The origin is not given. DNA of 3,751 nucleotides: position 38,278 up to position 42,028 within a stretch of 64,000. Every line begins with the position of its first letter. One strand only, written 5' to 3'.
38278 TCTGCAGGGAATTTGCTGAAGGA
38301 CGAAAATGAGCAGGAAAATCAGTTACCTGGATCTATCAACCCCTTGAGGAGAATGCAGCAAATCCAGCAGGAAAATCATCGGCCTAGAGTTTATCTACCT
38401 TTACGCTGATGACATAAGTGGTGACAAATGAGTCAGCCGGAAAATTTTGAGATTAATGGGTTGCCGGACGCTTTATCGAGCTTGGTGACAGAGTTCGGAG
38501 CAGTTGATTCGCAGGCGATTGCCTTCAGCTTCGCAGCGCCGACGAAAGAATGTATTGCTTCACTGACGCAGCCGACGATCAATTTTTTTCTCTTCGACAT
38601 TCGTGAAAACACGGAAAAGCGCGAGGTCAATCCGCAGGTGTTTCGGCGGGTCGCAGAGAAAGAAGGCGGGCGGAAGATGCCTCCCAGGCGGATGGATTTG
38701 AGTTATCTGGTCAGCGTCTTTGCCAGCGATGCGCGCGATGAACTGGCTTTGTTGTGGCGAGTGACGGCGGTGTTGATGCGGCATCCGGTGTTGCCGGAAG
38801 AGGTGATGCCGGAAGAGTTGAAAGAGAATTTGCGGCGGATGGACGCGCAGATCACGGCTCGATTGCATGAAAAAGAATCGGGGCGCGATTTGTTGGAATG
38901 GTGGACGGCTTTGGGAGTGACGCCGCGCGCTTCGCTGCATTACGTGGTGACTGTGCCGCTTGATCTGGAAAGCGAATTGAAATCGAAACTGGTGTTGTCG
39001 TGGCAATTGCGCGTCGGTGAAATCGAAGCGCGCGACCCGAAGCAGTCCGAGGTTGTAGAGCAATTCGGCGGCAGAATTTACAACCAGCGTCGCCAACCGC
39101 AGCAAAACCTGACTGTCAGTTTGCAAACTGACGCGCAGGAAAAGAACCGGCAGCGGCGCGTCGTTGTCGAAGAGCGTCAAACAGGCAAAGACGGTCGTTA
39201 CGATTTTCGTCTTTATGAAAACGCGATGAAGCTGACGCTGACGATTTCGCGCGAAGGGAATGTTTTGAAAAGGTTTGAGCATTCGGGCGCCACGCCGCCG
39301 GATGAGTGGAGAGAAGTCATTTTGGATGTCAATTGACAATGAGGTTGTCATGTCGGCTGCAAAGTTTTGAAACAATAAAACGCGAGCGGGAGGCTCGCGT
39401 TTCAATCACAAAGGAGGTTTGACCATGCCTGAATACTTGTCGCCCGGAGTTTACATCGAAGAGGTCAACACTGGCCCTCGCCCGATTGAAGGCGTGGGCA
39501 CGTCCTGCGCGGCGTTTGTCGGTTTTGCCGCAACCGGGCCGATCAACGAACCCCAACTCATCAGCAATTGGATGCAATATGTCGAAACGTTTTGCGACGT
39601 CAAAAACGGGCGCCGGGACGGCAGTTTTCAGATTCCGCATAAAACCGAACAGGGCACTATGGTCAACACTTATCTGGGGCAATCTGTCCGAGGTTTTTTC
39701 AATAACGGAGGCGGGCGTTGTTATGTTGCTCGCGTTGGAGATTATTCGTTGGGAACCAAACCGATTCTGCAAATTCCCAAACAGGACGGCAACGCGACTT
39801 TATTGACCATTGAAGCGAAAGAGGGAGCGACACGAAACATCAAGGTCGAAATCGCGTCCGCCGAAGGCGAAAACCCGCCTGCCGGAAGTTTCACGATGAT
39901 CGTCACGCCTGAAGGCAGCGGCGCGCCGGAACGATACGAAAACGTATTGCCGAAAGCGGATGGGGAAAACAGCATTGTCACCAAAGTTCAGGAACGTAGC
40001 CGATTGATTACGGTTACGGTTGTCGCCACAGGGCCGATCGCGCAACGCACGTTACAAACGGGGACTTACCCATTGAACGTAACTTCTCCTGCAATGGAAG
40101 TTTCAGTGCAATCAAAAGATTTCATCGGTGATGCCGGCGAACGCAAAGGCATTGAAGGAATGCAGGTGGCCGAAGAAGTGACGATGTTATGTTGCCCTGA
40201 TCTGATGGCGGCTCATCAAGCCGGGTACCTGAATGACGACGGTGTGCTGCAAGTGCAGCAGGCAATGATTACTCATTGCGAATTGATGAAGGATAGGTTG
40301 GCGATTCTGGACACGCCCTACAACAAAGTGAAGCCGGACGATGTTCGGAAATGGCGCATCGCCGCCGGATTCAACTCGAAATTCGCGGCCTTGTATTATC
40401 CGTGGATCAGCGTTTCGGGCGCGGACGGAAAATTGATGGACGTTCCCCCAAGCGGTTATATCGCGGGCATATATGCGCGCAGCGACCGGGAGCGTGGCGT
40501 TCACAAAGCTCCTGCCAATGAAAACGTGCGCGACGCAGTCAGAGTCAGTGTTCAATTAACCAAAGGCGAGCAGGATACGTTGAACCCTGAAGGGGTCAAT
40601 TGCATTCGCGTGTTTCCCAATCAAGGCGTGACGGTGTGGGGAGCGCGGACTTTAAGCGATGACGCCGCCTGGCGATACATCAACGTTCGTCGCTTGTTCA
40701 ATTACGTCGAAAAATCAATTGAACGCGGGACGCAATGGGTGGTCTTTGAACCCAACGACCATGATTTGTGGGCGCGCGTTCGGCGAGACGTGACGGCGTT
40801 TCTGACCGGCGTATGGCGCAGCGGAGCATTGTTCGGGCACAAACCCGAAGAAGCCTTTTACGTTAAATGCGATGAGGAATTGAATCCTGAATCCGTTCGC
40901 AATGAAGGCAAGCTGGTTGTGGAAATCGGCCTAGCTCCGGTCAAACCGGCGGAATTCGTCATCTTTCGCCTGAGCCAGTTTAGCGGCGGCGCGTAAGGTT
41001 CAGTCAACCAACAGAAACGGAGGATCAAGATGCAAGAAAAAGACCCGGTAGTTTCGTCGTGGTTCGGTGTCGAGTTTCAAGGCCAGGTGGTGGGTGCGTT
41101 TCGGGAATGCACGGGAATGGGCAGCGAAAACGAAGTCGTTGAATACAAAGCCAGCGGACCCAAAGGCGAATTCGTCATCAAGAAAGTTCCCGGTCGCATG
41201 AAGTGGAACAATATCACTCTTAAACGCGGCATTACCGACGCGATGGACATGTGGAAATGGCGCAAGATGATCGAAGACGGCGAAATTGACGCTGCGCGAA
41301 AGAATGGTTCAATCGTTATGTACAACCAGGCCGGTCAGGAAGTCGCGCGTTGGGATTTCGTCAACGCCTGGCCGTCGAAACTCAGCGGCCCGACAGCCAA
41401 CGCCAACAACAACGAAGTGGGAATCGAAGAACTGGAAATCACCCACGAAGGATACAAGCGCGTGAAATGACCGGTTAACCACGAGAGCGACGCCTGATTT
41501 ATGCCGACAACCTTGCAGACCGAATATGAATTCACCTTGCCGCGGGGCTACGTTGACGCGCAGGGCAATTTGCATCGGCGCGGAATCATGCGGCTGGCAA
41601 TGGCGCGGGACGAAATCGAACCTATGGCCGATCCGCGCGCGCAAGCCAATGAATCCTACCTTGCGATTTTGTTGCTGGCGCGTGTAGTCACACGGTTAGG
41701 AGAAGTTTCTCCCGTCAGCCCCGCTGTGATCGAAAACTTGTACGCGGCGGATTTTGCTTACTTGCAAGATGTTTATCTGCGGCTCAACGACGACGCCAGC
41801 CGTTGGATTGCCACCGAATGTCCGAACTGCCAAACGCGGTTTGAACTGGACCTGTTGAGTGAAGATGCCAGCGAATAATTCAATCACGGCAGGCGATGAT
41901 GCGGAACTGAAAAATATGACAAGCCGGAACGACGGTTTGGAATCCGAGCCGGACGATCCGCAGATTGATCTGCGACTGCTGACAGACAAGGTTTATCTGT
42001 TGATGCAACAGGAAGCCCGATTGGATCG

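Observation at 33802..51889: Complete capsid-less contractile injection system: eCIS hallmarks on a minimal P2-like baseplate, embedded between housekeeping genes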

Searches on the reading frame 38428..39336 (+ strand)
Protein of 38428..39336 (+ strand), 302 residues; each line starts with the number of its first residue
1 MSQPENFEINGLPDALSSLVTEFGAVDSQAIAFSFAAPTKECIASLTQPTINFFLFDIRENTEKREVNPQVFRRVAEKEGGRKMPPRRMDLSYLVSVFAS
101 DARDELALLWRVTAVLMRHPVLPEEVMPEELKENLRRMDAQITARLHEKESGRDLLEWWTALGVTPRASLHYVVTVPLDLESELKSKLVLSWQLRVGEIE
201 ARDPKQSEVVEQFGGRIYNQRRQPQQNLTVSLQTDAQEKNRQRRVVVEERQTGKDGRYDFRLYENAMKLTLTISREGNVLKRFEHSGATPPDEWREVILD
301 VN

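Call 3: search_protein_families(library=pfam, proteins=[window:38428-39336:+], max_evalue=0.01)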
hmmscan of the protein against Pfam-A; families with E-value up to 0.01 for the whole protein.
window:38428-39336:+ (302 aa): 1 family
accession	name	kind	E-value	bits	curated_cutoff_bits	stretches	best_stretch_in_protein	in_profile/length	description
PF14065.11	Pvc16_N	-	1.2e-29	103.8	27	1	16-183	6-170/180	Pvc16 N-terminal domain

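Call 28: search_protein_families(library=ncbifam, proteins=[window:38428-39336:+], max_evalue=0.1)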
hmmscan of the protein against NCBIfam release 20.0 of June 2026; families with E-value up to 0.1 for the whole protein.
window:38428-39336:+ (302 aa): 1 family
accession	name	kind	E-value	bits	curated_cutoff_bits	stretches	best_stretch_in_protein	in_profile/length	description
TIGR01209.1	TIGR01209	hypoth_equivalog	0.041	12.7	136.9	0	50-79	157-186/375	RNA ligase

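Call 32: search_solved_structures(query=window:38428-39336:+, max_evalue=0.01)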
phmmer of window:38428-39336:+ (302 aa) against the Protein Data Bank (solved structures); distinct sequences matched with E-value up to 0.01: 4.
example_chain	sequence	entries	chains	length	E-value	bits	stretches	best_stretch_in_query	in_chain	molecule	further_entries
9gts_0A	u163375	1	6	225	5.7e-18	68.4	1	16-208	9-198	Pvc16 N-terminal domain-containing protein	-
9qgn_A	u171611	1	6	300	2.2e-05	27.1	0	142-182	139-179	DUF4255 domain-containing protein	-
6rap_E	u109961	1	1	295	8.6e-05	25.1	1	24-183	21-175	Afp16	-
6j0f_A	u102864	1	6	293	0.00027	23.5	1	28-182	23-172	Pvc16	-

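Call 66: find_related_loci(query=window:38428-39336:+, collection=metagenome_contigs, flank=10000)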
Query window:38428-39336:+ (302 aa) in metagenome_contigs; peptide patterns used: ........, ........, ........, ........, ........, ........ (x = any residue, [..] = any of these).
143 stretches matched a pattern; 1 encode a relative of the query (tblastn E <= 1e-3); 1 distinct loci.
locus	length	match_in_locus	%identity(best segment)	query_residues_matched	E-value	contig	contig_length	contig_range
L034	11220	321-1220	78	1-300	1e-160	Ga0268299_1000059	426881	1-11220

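Call 67: find_homologous_proteins(query=window:38428-39336:+, max_evalue=0.00001)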
Query window:38428-39336:+ (302 aa): 22 proteins with E <= 0.00001 among 1406 candidates.
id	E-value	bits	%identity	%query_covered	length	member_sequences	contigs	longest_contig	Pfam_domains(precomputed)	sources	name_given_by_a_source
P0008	6.8e-196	667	100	100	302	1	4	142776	PF14065.12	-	-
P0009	8.1e-155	532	79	99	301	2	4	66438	PF14065.12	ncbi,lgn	-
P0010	6.2e-154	529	78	100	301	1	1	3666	PF14065.12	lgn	-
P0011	2.5e-153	527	77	99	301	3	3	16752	PF14065.12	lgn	-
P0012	6.8e-152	523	78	99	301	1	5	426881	PF14065.12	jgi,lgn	-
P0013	7.6e-151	519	77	99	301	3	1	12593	PF14065.12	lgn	-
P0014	4.9e-147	507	76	99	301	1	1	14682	PF14065.12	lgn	-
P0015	1.8e-138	479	75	95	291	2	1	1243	PF14065.12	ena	-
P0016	5.3e-57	211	55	61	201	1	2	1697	PF14065.12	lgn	-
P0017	2.7e-52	196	44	89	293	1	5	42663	PF13620.13,PF14065.12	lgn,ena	-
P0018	3.6e-43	166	39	92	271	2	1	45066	PF13715.13,PF25020.2,PF13620.13,PF14065.12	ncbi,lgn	-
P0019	2.7e-34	137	36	74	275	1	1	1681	PF13715.13,PF13620.13,PF14065.12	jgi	jgi:Pvc16 N-terminal domain/Carboxypeptidase regulatory-like domain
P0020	3.7e-34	136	38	85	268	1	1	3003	PF13715.13,PF13620.13,PF14065.12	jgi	jgi:hypothetical protein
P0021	9.7e-33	132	35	96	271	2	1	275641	PF13715.13,PF13620.13,PF14065.12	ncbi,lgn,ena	-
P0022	4.9e-32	129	38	73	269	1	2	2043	PF13715.13,PF13620.13,PF14065.12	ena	-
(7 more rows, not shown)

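Call 68: find_encoding_contigs(protein=P0009, flank=10000, max_places=2)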
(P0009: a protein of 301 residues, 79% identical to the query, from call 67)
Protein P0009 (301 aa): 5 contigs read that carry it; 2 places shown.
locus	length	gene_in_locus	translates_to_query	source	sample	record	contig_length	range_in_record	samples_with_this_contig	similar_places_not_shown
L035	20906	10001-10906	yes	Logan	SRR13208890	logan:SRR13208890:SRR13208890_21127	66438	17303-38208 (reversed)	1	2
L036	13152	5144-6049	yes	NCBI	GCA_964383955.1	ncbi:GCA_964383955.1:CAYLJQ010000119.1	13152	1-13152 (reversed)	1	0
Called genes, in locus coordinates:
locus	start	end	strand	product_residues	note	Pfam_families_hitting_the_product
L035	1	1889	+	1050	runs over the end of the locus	PF14938:SNAP (faint), PF13176:TPR_7 (weak), PF13424:TPR_12, PF13424:TPR_12, PF00515:TPR_1 (weak), PF13374:TPR_10 (weak), PF13424:TPR_12, PF12770:CHAT, +4 more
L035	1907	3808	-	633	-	-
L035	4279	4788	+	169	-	-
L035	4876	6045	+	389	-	PF01435:Peptidase_M48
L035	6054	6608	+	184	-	PF14065:Pvc16_N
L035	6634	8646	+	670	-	PF22977:WHD, PF00004:AAA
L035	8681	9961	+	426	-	PF26363:Phospholipase-like, PF01764:Lipase_3 (weak)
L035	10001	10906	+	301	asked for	PF14065:Pvc16_N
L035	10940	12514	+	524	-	PF04984:Phage_sheath_1, PF17482:Phage_sheath_1C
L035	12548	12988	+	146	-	PF06841:Phage_T4_gp19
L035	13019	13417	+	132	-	-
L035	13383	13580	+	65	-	-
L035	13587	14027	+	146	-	PF06841:Phage_T4_gp19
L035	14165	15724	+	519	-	-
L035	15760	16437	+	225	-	PF19266:CIS_tube, PF01476:LysM (faint)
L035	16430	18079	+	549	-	PF05954:Phage_GPD (weak), PF04717:Phage_base_V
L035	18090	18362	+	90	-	PF05488:PAAR_motif (faint)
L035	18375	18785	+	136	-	PF04965:GPW_gp25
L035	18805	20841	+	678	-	-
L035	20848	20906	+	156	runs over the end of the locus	PF09684:Tail_P2_I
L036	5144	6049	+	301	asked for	PF14065:Pvc16_N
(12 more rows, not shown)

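Call 69: find_encoding_contigs(protein=P0011, flank=10000, max_places=2)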
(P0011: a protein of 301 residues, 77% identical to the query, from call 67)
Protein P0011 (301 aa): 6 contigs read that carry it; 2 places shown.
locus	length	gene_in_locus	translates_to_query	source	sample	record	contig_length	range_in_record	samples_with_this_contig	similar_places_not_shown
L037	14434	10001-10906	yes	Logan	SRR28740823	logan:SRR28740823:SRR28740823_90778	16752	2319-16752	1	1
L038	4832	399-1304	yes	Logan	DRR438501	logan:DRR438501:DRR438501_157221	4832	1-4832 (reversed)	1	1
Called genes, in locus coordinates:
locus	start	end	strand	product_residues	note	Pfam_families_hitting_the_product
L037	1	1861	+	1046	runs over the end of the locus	PF13432:TPR_16 (faint), PF07719:TPR_2 (faint), PF13176:TPR_7 (faint), PF13424:TPR_12 (weak), PF13424:TPR_12, PF17874:TPR_MalT, PF13424:TPR_12, PF12770:CHAT, +4 more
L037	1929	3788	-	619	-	-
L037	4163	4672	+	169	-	-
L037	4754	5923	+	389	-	PF01435:Peptidase_M48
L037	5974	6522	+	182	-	PF14065:Pvc16_N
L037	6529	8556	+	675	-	PF22977:WHD, PF00004:AAA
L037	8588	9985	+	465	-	PF26363:Phospholipase-like, PF11187:Mbeg1-like, PF01764:Lipase_3 (weak), PF00561:Abhydrolase_1 (weak)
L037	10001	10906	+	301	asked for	PF14065:Pvc16_N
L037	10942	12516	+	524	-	PF04984:Phage_sheath_1, PF17482:Phage_sheath_1C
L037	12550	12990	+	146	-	PF06841:Phage_T4_gp19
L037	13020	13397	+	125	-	-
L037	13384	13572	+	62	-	-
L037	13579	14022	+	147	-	PF06841:Phage_T4_gp19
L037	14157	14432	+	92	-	?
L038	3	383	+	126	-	?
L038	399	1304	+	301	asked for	PF14065:Pvc16_N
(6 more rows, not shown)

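Call 70: find_encoding_contigs(protein=P0017, flank=10000, max_places=2)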
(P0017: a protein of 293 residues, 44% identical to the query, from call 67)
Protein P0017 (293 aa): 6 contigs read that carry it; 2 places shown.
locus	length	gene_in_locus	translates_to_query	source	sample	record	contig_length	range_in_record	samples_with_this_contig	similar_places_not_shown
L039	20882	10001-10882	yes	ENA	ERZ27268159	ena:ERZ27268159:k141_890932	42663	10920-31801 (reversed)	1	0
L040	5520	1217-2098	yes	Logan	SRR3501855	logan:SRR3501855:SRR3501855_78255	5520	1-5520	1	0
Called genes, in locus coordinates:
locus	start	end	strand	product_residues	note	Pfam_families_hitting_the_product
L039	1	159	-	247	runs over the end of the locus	PF01656:CbiA, PF06564:CBP_BcsQ (faint), PF07015:VirC1, PF09140:MipZ, PF10609:ParA, PF13614:AAA_31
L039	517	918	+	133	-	PF12844:HTH_19, PF13560:HTH_31, PF01381:HTH_3, PF13443:HTH_26 (weak)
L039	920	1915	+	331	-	PF12705:PDDEXK_1, PF10926:DUF2800 (weak)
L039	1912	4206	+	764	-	-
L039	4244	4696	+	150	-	-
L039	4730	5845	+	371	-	-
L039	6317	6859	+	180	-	PF14065:Pvc16_N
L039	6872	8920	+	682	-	PF22977:WHD, PF00004:AAA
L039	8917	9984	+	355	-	PF26363:Phospholipase-like (weak), PF01764:Lipase_3 (faint)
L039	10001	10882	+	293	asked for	PF14065:Pvc16_N, PF13620:CarboxypepD_reg (faint)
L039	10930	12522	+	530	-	PF04984:Phage_sheath_1, PF17482:Phage_sheath_1C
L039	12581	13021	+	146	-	PF06841:Phage_T4_gp19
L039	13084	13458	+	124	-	-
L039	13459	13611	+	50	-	-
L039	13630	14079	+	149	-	PF06841:Phage_T4_gp19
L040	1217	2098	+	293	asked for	PF14065:Pvc16_N, PF13620:CarboxypepD_reg (faint)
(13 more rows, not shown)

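Call 88: search_protein_families(library=pfam, proteins=[L035:4279-4788:+], max_evalue=0.01)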
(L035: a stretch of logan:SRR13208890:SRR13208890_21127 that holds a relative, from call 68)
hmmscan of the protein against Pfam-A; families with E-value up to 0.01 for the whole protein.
L035:4279-4788:+ (169 aa): 0 families

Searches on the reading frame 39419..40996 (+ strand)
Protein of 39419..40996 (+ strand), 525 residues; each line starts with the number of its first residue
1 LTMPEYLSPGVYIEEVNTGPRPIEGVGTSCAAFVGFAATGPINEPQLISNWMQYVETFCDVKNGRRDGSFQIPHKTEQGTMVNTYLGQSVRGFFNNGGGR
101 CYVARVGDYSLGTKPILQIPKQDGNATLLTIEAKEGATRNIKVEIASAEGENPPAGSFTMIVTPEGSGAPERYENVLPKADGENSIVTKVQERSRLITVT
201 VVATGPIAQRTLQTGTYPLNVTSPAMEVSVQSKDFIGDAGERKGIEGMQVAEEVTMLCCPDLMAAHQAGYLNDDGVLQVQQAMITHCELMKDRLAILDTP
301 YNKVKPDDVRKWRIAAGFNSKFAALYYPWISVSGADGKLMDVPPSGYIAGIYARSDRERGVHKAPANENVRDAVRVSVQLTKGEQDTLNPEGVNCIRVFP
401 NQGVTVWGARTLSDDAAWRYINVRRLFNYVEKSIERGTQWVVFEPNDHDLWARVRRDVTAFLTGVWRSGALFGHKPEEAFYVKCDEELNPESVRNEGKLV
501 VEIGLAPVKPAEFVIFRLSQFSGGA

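Call 3: search_protein_families(library=pfam, proteins=[window:39419-40996:+], max_evalue=0.01)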
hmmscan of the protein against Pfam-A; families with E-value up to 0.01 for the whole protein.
window:39419-40996:+ (525 aa): 2 families
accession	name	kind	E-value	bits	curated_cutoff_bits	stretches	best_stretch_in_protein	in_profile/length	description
PF04984.19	Phage_sheath_1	-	5.1e-22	78.9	31.4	1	278-412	34-168/168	Phage tail sheath protein subtilisin-like domain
PF17482.7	Phage_sheath_1C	-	2.1e-21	76.3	26.9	1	413-518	1-101/104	Phage tail sheath C-terminal domain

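Call 18: search_solved_structures(query=window:39419-40996:+, max_evalue=0.001)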
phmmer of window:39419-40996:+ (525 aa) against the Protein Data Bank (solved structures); distinct sequences matched with E-value up to 0.001: 21.
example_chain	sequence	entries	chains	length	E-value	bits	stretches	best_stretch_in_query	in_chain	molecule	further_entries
8bky_A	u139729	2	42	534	5.3e-155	520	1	3-524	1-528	Phage tail sheath protein | Phage tail sheath family protein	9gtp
8bl4_V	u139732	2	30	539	7.7e-152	509.6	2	120-524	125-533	Phage tail sheath family protein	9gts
9ezm_A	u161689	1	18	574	5e-103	348.5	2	227-521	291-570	Phage tail sheath protein FI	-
9qgl_2A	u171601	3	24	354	9.2e-57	195.9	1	280-520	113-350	Phage tail sheath family protein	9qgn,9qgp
7b5h_AO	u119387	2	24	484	1.3e-54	188.8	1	333-519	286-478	All3325 protein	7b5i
6j0b_A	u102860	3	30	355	3.7e-54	187.3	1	286-520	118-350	Pvc2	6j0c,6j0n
7adz_2A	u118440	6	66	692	1.6e-52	181.8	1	340-519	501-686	Putative phage tail sheath protein FI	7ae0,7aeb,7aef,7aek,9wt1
6rao_D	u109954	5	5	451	9e-52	179.4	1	331-520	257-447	Afp3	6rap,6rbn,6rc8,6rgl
9qgl_3A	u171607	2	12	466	1.1e-49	172.5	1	338-520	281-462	Phage tail sheath family protein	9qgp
6j0n_t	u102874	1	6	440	2.3e-48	168.2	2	340-520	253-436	Pvc3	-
6rao_C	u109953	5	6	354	1.8e-47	165.2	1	305-520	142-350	Afp2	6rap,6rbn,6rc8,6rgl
9r9h_T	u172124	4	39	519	3e-47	164.5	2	341-518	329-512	Phage tail sheath family protein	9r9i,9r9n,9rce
9qgl_4A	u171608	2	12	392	3.7e-31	111.4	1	251-518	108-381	Phage tail sheath family protein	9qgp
6rao_E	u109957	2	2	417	4.7e-31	111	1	277-518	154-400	Afp4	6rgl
6j0n_V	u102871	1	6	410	1e-28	103.3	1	216-517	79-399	Pvc4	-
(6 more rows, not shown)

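Call 64: find_related_loci(query=window:39425-40996:+, collection=viral_contigs, flank=10000)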
Query window:39425-40996:+ (523 aa) in viral_contigs; peptide patterns used: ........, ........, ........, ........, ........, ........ (x = any residue, [..] = any of these).
17 stretches matched a pattern; 15 encode a relative of the query (tblastn E <= 1e-3); 14 distinct loci.
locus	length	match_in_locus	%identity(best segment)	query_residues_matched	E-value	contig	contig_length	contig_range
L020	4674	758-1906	55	4-523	7e-99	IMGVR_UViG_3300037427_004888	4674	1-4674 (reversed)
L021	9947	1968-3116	54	4-523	1e-98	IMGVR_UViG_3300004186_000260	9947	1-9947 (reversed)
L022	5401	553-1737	54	4-523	2e-95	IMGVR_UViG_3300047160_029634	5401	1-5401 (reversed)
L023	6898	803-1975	53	4-520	3e-92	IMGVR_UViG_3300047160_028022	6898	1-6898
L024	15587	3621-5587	53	4-522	1e-84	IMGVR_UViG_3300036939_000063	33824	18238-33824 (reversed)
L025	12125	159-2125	53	4-522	6e-84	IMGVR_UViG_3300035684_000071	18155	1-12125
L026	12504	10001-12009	47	4-522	2e-82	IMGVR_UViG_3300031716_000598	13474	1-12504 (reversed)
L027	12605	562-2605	45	2-522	3e-75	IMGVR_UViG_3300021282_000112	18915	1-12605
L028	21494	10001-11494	33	4-523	2e-55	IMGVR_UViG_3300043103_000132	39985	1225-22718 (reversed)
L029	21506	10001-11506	32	1-523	3e-54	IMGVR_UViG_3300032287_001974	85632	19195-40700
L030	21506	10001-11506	32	1-523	3e-54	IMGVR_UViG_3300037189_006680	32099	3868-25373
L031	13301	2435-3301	33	232-520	3e-41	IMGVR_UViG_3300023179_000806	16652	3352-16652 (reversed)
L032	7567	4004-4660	40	318-518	2e-36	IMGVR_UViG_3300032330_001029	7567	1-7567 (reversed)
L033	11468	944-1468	31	340-516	1e-18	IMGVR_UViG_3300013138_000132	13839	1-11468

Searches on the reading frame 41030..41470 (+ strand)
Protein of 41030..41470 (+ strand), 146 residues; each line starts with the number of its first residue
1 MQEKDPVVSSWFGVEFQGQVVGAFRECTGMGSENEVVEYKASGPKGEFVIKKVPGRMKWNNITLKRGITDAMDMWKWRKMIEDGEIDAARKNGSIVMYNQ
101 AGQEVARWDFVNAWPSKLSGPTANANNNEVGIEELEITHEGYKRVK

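Call 3: search_protein_families(library=pfam, proteins=[window:41030-41470:+], max_evalue=0.01)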
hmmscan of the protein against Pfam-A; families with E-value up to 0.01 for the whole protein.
window:41030-41470:+ (146 aa): 1 family
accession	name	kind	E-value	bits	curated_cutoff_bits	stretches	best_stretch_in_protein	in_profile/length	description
PF06841.18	Phage_T4_gp19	-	7.5e-40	136.3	28.2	1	10-142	3-133/134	T4-like virus tail tube protein gp19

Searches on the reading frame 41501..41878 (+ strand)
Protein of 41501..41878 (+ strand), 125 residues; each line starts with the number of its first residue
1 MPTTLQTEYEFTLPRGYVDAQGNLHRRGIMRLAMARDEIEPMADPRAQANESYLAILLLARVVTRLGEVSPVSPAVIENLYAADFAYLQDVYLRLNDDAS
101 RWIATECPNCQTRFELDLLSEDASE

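Call 3: search_protein_families(library=pfam, proteins=[window:41501-41878:+], max_evalue=0.01)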
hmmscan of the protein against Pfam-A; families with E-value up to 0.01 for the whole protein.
window:41501-41878:+ (125 aa): 0 families

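Call 27: search_protein_families(library=pfam, proteins=[window:41501-41878:+], max_evalue=10)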
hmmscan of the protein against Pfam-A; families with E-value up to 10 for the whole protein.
window:41501-41878:+ (125 aa): 3 families
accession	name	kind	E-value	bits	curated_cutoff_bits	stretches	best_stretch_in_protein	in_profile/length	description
PF13717.11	Zn_ribbon_4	-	0.014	15.7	30.3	1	105-117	3-15/36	zinc-ribbon domain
PF13719.11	Zn_ribbon_5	-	0.14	12.4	29.3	1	105-117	3-15/37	zinc-ribbon domain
PF23746.1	Gp41_Mu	-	0.21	12.1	27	1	50-101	48-100/107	Tail assembly protein gp41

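Call 28: search_protein_families(library=ncbifam, proteins=[window:41501-41878:+], max_evalue=0.1)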
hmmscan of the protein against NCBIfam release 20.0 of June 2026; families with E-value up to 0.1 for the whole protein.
window:41501-41878:+ (125 aa): 1 family
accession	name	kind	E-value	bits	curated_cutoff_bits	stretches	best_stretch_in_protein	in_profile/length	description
TIGR02098.1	MJ0042_CXXC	domain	0.009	15.7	20.9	1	104-115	2-13/38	MJ0042-type zinc finger domain-containing protein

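Call 75: search_solved_structures(query=window:41501-41878:+, max_evalue=1)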
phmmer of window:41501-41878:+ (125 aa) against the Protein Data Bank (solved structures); distinct sequences matched with E-value up to 1: 1.
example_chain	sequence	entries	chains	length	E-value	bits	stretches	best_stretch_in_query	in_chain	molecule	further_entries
8frf_A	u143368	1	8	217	0.85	13.2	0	29-68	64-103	RBL7_C2_3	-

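Call 76: search_protein_families(library=phrogs, proteins=[window:41501-41878:+], max_evalue=0.01)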
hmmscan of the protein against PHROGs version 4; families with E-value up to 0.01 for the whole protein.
window:41501-41878:+ (125 aa): 2 families
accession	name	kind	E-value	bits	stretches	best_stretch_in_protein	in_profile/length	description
phrog_508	-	tail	5.6e-09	36.8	1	8-96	24-124/155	tail assembly chaperone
phrog_21344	-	unknown function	0.0015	19.8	1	91-113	29-51/129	-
